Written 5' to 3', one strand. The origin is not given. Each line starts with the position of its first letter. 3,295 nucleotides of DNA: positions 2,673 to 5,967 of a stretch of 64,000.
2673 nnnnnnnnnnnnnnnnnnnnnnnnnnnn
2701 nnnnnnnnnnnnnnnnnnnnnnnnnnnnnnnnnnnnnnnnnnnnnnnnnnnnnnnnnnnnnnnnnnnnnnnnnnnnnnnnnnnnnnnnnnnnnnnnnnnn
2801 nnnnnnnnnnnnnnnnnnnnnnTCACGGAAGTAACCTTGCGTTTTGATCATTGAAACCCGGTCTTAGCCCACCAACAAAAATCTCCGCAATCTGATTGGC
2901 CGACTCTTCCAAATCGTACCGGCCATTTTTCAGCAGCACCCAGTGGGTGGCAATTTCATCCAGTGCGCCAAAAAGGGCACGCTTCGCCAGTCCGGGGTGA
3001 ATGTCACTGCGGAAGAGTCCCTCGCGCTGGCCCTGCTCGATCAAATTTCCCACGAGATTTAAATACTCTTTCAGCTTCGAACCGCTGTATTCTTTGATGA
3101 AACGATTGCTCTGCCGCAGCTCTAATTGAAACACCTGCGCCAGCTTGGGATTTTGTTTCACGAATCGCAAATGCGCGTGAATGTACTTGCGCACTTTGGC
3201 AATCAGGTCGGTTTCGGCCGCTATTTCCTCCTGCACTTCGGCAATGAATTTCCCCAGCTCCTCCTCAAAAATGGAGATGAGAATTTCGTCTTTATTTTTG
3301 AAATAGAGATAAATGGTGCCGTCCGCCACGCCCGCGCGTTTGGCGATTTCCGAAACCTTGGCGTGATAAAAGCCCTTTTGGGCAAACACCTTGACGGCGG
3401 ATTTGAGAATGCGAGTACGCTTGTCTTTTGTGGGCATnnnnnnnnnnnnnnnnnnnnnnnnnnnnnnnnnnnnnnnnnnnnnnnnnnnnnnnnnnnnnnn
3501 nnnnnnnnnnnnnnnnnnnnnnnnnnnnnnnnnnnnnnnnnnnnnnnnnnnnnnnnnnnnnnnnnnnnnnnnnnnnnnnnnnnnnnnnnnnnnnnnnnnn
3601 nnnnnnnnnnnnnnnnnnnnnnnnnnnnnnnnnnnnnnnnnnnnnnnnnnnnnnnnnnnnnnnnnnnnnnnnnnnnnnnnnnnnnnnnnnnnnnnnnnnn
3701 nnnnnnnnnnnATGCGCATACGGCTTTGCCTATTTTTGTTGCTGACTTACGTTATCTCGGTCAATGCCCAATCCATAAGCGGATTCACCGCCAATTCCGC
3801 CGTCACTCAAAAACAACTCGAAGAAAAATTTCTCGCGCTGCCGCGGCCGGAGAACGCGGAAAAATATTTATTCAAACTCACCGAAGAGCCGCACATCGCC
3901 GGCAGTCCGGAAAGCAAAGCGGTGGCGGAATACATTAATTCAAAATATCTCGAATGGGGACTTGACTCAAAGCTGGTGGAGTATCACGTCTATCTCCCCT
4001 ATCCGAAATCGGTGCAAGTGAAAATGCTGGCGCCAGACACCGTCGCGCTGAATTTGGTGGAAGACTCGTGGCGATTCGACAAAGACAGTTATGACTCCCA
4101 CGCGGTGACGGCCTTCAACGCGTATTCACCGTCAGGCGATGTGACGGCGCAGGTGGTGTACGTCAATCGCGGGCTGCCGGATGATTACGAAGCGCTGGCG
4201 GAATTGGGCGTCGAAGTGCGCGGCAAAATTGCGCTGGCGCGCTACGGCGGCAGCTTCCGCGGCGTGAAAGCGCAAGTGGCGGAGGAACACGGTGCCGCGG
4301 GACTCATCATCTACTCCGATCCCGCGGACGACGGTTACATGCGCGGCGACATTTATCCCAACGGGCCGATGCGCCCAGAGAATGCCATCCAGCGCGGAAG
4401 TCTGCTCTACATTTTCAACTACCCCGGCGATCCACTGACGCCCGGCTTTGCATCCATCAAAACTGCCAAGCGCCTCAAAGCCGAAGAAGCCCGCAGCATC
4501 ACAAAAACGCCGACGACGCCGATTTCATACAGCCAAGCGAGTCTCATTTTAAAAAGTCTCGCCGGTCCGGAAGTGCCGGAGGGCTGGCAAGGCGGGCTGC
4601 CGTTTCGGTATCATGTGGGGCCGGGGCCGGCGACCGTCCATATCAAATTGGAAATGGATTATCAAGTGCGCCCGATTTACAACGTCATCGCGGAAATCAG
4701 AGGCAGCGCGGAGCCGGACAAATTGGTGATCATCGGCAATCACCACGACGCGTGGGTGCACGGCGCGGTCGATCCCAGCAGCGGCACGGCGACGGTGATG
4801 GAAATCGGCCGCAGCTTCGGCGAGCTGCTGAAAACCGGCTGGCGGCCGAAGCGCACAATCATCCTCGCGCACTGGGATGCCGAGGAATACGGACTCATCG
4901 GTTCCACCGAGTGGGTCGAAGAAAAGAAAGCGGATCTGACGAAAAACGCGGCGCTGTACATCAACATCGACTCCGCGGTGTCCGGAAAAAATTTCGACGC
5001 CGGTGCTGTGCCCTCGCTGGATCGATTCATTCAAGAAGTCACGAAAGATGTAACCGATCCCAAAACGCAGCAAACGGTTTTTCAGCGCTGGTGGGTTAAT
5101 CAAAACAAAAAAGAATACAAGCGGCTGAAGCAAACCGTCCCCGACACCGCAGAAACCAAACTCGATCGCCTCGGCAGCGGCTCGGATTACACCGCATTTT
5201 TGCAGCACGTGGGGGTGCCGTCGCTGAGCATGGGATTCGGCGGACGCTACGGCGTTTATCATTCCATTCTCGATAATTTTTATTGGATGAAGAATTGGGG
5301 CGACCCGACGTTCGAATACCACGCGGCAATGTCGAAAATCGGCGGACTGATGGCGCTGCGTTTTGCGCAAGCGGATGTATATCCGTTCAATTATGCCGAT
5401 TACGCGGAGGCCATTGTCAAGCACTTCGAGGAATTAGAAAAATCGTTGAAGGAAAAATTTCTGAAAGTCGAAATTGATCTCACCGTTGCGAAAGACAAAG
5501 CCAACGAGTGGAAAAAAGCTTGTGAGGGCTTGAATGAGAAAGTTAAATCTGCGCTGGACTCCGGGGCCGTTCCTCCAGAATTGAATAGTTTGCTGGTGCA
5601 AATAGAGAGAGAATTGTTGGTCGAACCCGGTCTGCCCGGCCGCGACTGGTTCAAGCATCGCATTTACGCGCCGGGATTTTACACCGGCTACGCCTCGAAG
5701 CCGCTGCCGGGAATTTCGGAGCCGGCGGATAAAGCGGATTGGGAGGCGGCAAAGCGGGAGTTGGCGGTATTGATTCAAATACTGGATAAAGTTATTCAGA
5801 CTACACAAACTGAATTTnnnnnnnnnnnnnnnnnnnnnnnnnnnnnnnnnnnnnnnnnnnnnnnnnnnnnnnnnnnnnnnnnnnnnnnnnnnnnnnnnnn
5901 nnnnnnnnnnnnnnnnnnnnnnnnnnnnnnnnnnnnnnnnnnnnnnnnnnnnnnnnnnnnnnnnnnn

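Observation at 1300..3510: A fadR(tetR)-fadJ operon split by about 1.5 kb of inserted material that carries a diverged duplicate of the tetR 3' end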

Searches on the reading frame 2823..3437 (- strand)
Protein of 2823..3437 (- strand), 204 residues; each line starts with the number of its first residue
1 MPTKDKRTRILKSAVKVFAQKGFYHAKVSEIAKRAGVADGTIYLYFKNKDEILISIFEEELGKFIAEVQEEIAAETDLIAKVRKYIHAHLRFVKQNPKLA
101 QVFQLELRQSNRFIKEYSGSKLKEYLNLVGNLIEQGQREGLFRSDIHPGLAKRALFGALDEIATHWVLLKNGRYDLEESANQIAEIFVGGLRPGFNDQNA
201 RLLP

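Call 6: search_protein_families(library=pfam, proteins=[window:2826-3437:-], max_evalue=0.01)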
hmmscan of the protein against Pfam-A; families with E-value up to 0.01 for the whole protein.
window:2826-3437:- (204 aa): 8 families
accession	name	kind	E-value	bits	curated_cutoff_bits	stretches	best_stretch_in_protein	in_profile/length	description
PF08359.16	TetR_C_4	-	3.9e-31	108.4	21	1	57-190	1-133/133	YsiA-like protein, C-terminal region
PF00440.29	TetR_N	-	4.2e-17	62.1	24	1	10-55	1-46/47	Bacterial regulatory proteins, tetR family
PF17932.6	TetR_C_24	-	3.7e-12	46.9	26.4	1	77-191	3-114/114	Tetracyclin repressor-like, C-terminal domain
PF16295.10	TetR_C_10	-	5.1e-05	24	28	1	57-163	1-104/132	Tetracyclin repressor-like, C-terminal domain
PF08362.16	TetR_C_3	-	0.00022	21.6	25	1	67-147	10-89/143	YcdC-like protein, C-terminal region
PF17938.6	TetR_C_29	-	0.0003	21.3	26.2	1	81-148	4-73/119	Tetracyclin repressor-like, C-terminal domain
PF13022.12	HTH_Tnp_1_2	-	0.0017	18.9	27.9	1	12-116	13-120/122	Helix-turn-helix of insertion element transposase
PF17935.6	TetR_C_27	-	0.0038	17.8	26.1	1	78-183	5-105/106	Tetracyclin repressor-like, C-terminal domain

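Call 11: find_encoding_contigs(protein=window:2823-3437:-, flank=10000, max_places=10)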
Protein window:2823-3437:- (204 aa): no gene with exactly this product is on record in the collection.

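Call 14: find_related_loci(query=window:2826-3437:-, collection=genome_contigs, flank=8000)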
Query window:2826-3437:- (204 aa) in genome_contigs; peptide patterns used: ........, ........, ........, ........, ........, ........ (x = any residue, [..] = any of these).
592 stretches matched a pattern; 442 encode a relative of the query (tblastn E <= 1e-3); the best 80 are kept; 80 distinct loci.
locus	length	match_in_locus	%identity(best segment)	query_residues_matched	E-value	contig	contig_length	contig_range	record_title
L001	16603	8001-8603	76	1-196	5e-99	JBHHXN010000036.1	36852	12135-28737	MAG: bacterium isolate D_1_bin.48 NODE_196_length_36852_cov_10.607685, whole genome shotgun sequence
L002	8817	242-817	72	1-191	9e-93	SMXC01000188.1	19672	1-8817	MAG: Caldithrix sp. isolate N075bin58 k141_806510, whole genome shotgun sequence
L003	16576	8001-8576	73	1-191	8e-93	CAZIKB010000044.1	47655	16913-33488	MAG TPA_asm: uncultured Cytophagia bacterium isolate binchicken_co121_9 genome assembly, contig: NODE_262_length_47655_c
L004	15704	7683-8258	74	5-196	7e-97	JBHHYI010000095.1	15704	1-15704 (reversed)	MAG: bacterium isolate Maj_2_bin.63 NODE_1937_length_15704_cov_24.868554, whole genome shotgun sequence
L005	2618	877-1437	73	5-191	6e-94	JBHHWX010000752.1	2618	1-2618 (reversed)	MAG: bacterium isolate D_3_bin.27 NODE_34449_length_2618_cov_5.156847, whole genome shotgun sequence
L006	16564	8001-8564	70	4-191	3e-91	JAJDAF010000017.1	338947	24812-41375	MAG: candidate division KSB1 bacterium isolate OFTM356 OFTM356_16, whole genome shotgun sequence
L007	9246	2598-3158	71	5-191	1e-90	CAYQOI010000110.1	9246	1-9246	MAG TPA_asm: uncultured Cytophagia bacterium isolate SRP162660_co2_222 genome assembly, contig: NODE_4494_length_9246_co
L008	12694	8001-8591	67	1-196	6e-88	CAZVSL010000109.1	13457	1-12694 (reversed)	MAG TPA_asm: uncultured Calditrichaceae bacterium isolate SRP141376_co1_187 genome assembly, contig: NODE_8878_length_13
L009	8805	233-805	67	1-191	5e-87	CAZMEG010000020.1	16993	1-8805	MAG TPA_asm: uncultured Cytophagia bacterium isolate SRP162660_co1_270 genome assembly, contig: NODE_1707_length_16993_c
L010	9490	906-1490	64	2-196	6e-86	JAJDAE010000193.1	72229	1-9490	MAG: candidate division KSB1 bacterium isolate OFTM177 OFTM177_192, whole genome shotgun sequence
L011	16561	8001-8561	66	5-191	1e-83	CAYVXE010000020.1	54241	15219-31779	MAG TPA_asm: uncultured Calditrichaceae bacterium isolate binchicken_co253_176 genome assembly, contig: NODE_190_length_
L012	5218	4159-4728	65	10-199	5e-82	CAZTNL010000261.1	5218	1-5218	MAG TPA_asm: uncultured Calditrichaceae bacterium isolate binchicken_co253_231 genome assembly, contig: NODE_14669_lengt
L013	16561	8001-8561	60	5-191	3e-74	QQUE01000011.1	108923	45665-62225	MAG: Calditrichaeota bacterium isolate CLD2 106, whole genome shotgun sequence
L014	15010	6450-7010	60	5-191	3e-73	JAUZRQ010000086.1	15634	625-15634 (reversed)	MAG: candidate division KSB1 bacterium isolate GS19_ROV16_BS04-AMOR20_M0784 AMOR20_M0784_contig86, whole genome shotgun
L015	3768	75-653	57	5-197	7e-73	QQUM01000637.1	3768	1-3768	MAG: Calditrichaeota bacterium isolate CLD5 7486, whole genome shotgun sequence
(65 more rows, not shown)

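Call 25: search_protein_families(library=ncbifam, proteins=[window:2826-3437:-], max_evalue=0.01)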
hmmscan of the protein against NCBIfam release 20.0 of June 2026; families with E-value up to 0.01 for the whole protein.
window:2826-3437:- (204 aa): 24 families
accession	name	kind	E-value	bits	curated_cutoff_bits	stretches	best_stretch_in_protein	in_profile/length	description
NF053878.1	FATransRegFadRBac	equivalog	1.4e-63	214.1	200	1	4-192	2-189/190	fatty acid metabolism transcriptional regulator FadR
NF041196.1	ScbR_bind_reg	equivalog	2.4e-19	70.3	150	1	7-189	8-187/191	ScbR family autoregulator-binding transcription factor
NF051852.1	efflux_TF_MtrR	exception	1.2e-16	61.1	280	1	6-191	11-201/205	multidrug efflux system transcriptional repressor MtrR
TIGR03613.1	RutR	equivalog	9.2e-16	58.3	368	1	5-133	8-135/202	pyrimidine utilization regulatory protein R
NF053731.1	TransRegFasRMycb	equivalog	2.5e-15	56.8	330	1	1-98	7-104/199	HTH-type transcriptional activator FasR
NF037937.1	septum_RefZ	equivalog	1.8e-14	54.1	180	1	7-144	1-140/195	forespore capture DNA-binding protein RefZ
NF011584.0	PRK15008.1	equivalog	8.7e-13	48.6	230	1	5-132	18-144/212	HTH-type transcriptional regulator RutR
NF007430.0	PRK09975.1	equivalog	3.6e-12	45.9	274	1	6-183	12-193/220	acrEF/envCD operon transcriptional regulator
NF050111.1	TransRegSACE7040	equivalog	5.2e-12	46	250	1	6-109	2-105/186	SACE_7040 family transcriptional regulator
NF007949.0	PRK10668.1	equivalog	6.7e-12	45.3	271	1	4-73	10-78/216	multidrug efflux transporter transcriptional repressor AcrR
TIGR03968.1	mycofact_TetR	equivalog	1.1e-11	44.7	224.9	1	4-94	8-97/190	mycofactocin system transcriptional regulator MftR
TIGR03384.1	betaine_BetI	equivalog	2.4e-11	43.7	201.3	1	6-98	9-101/189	choline-binding transcriptional repressor BetI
NF033703.1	transcr_KstR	equivalog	1.7e-10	40.8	280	1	4-101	6-103/185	cholesterol catabolism transcriptional regulator KstR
NF001978.0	PRK00767.1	equivalog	4.7e-10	39.6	118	1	6-89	10-94/197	transcriptional regulator BetI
NF058643.1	TranRegCurRPseudo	equivalog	4.2e-09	36.4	300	1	4-76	6-78/193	TetR family transcriptional repressor CurR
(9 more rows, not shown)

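Call 30: find_related_loci(query=window:2826-3437:-, collection=metagenome_contigs, flank=5000)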
Query window:2826-3437:- (204 aa) in metagenome_contigs; peptide patterns used: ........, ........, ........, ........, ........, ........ (x = any residue, [..] = any of these).
600 stretches matched a pattern (row limit reached: there are more); 403 encode a relative of the query (tblastn E <= 1e-3); the best 80 are kept; 80 distinct loci.
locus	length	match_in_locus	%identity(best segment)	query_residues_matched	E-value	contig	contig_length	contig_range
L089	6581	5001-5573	94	1-191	2e-118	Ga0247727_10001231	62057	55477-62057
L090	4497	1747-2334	83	1-194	1e-108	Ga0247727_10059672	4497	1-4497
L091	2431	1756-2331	72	1-191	4e-97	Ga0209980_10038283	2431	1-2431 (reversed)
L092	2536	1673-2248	73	1-191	5e-96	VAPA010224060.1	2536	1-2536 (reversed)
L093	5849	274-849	72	1-191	3e-93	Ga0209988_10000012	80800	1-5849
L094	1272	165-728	71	4-191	7e-97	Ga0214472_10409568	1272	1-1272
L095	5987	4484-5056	66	1-191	5e-84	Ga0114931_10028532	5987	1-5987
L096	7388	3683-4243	54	5-191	1e-63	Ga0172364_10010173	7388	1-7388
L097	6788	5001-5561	54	5-191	1e-63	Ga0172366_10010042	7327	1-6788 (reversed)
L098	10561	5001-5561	51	5-191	3e-63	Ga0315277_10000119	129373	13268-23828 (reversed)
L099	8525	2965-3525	53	5-191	2e-63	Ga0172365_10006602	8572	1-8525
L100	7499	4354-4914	52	5-191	7e-63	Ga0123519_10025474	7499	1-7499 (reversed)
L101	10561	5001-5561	51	4-191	6e-62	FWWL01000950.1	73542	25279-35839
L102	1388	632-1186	48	10-194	8e-63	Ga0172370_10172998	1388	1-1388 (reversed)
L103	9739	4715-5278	46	5-193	3e-50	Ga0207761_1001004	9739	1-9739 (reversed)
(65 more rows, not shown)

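Call 42: find_homologous_proteins(query=window:2826-3437:-, max_evalue=1e-60)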
Query window:2826-3437:- (204 aa): 287 proteins with E <= 1e-60 among 8000 candidates; the best 120 are listed.
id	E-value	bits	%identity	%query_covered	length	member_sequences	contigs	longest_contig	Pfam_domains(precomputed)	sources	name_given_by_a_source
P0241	1.2e-127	441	100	100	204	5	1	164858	PF00440.30,PF17932.7,PF08359.17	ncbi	-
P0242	1.6e-113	395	94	94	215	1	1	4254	PF00440.30,PF17932.7,PF08359.17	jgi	jgi:TetR/AcrR family fatty acid metabolism transcriptional regulator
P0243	2.7e-111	388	94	94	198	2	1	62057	PF00440.30,PF17932.7,PF08359.17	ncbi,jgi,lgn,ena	-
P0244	4.6e-105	367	88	94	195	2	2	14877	PF00440.30,PF17932.7,PF08359.17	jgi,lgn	jgi:TetR/AcrR family fatty acid metabolism transcriptional regulator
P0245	1.2e-100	353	83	95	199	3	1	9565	PF00440.30,PF17932.7,PF08359.17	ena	-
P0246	5.1e-100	351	82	96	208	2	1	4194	PF00440.30,PF17932.7,PF08359.17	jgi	-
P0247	5.4e-95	335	79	94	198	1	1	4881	PF00440.30,PF17932.7,PF08359.17,PF16295.11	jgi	jgi:TetR/AcrR family fatty acid metabolism transcriptional regulator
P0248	1.5e-92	327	78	94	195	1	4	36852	PF00440.30,PF17932.7,PF08359.17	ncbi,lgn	ncbi:MAG: TetR/AcrR family transcriptional regulator [bacterium]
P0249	4.4e-92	325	76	94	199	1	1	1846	PF00440.30,PF17932.7,PF08359.17,PF16295.11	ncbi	ncbi:MAG: TetR/AcrR family transcriptional regulator [bacterium]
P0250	6.6e-92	325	76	94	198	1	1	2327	PF00440.30,PF17932.7,PF08359.17,PF16295.11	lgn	-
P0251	1.3e-91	324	77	94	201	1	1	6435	PF00440.30,PF17932.7,PF08359.17,PF16295.11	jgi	jgi:TetR/AcrR family fatty acid metabolism transcriptional regulator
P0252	3.4e-91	322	76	93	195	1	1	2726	PF00440.30,PF17932.7,PF08359.17,PF16295.11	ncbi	ncbi:MAG: TetR/AcrR family transcriptional regulator, partial [bacterium]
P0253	4.0e-91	322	77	94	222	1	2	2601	PF00440.30,PF17932.7,PF08359.17,PF16295.11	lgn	-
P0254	9.5e-91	321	74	94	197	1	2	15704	PF00440.30,PF17932.7,PF17938.7,PF08359.17,PF16295.11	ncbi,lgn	ncbi:MAG: TetR/AcrR family transcriptional regulator [bacterium]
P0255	9.9e-90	317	74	94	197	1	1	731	PF00440.30,PF17932.7,PF08359.17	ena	-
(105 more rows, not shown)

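Call 44: list_cluster_members(proteins=[P0241, P0001, P0121])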
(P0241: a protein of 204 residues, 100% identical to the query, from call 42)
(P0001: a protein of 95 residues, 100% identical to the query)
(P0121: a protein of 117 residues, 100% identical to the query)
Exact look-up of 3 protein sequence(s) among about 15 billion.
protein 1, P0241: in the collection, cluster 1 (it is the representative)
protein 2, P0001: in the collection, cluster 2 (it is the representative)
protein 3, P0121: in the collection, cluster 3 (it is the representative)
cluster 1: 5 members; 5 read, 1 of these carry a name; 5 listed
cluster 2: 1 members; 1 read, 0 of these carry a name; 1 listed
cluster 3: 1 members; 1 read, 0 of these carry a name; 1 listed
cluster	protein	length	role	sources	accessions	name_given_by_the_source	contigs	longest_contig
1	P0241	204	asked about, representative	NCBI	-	-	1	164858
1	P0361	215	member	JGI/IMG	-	TetR/AcrR family fatty acid metabolism transcriptional regulator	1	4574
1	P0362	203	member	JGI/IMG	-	-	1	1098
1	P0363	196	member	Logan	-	-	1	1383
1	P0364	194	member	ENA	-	-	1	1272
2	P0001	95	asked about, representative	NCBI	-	-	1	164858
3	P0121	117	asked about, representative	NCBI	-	-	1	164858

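Call 46: find_encoding_contigs(protein=P0361, flank=5000, max_places=3)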
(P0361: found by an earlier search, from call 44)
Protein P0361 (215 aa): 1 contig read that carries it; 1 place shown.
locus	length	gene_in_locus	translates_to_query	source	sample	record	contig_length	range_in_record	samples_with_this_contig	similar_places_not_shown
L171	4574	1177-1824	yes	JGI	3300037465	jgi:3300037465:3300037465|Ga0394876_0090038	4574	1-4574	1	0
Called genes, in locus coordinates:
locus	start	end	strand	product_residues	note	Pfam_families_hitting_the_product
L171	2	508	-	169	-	?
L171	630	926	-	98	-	PF21748:UPF0150, PF15919:HicB_lk_antitox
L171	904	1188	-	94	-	-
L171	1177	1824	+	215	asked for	PF00440:TetR_N, PF08359:TetR_C_4, PF17932:TetR_C_24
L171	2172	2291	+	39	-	-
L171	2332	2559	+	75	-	-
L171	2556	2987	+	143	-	PF01850:PIN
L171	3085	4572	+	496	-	?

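Call 47: find_encoding_contigs(protein=P0244, flank=5000, max_places=3)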
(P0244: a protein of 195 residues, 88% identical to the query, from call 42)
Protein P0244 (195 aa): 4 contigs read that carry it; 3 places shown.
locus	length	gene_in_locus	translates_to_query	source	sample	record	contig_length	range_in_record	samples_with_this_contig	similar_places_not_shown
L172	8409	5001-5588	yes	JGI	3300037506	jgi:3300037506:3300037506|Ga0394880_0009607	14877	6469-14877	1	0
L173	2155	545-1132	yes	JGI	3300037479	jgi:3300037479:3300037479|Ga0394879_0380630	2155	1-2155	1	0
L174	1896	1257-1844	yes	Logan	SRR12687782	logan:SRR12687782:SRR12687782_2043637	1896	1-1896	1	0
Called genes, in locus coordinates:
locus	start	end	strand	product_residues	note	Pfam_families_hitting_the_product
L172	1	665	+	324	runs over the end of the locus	PF00291:PALP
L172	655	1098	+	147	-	PF01398:JAB, PF14464:Prok-JAB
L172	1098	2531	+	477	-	PF02597:ThiS, PF00899:ThiF, PF00581:Rhodanese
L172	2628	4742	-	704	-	PF02225:PA, PF04389:Peptidase_M28, PF04253:TFR_dimer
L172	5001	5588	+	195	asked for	PF00440:TetR_N, PF08359:TetR_C_4, PF17932:TetR_C_24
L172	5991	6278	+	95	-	PF01541:GIY-YIG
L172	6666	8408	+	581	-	?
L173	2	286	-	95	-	?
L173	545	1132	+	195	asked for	PF00440:TetR_N, PF08359:TetR_C_4, PF17932:TetR_C_24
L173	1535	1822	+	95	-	PF01541:GIY-YIG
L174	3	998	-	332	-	?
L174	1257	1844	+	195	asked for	PF00440:TetR_N, PF08359:TetR_C_4, PF17932:TetR_C_24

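Call 48: find_encoding_contigs(protein=P0362, flank=3000, max_places=3)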
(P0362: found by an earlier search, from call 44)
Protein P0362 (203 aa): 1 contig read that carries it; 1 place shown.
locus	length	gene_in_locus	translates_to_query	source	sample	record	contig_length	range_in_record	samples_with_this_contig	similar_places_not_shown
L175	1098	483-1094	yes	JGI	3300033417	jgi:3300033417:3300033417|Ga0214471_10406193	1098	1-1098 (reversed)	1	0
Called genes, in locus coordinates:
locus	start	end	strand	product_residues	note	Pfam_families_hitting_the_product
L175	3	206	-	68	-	?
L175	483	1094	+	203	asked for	PF00440:TetR_N, PF08359:TetR_C_4, PF17932:TetR_C_24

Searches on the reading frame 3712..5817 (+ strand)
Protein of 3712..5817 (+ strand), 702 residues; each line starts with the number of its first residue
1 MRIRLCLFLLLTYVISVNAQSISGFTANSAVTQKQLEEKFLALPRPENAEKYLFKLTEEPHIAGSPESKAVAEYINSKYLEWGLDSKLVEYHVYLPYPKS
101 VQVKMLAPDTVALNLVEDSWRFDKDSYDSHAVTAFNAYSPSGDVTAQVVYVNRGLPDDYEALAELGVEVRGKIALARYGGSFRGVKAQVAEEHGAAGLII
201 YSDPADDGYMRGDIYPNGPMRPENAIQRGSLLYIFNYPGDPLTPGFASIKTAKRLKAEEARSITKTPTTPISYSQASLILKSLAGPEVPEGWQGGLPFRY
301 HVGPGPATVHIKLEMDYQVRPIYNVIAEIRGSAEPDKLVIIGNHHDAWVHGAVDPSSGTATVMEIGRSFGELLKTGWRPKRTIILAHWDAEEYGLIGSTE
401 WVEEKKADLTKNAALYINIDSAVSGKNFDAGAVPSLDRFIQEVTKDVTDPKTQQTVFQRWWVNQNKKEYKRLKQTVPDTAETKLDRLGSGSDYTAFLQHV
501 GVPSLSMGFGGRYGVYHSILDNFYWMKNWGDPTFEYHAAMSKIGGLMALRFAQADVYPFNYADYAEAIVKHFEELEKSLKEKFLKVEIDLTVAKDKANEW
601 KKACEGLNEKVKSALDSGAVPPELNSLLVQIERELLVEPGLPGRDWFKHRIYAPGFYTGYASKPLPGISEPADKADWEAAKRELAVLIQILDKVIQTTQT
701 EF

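Call 91: search_protein_families(library=pfam, proteins=[window:3712-5817:+], max_evalue=0.001)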
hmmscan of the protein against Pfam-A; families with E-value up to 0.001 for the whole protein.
window:3712-5817:+ (702 aa): 4 families
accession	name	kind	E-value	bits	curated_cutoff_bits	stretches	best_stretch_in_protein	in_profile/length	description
PF04389.22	Peptidase_M28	-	4.2e-24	85.8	21.3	1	324-523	1-174/193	Peptidase family M28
PF04253.20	TFR_dimer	-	5.3e-21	75.3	27.1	1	593-696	13-118/121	Transferrin receptor-like dimerisation domain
PF02225.27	PA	-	5.7e-10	39.6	23.9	1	144-208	1-63/95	PA domain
PF01546.33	Peptidase_M20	-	0.00064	20.1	24.6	0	367-525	45-189/206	Peptidase family M20/M25/M40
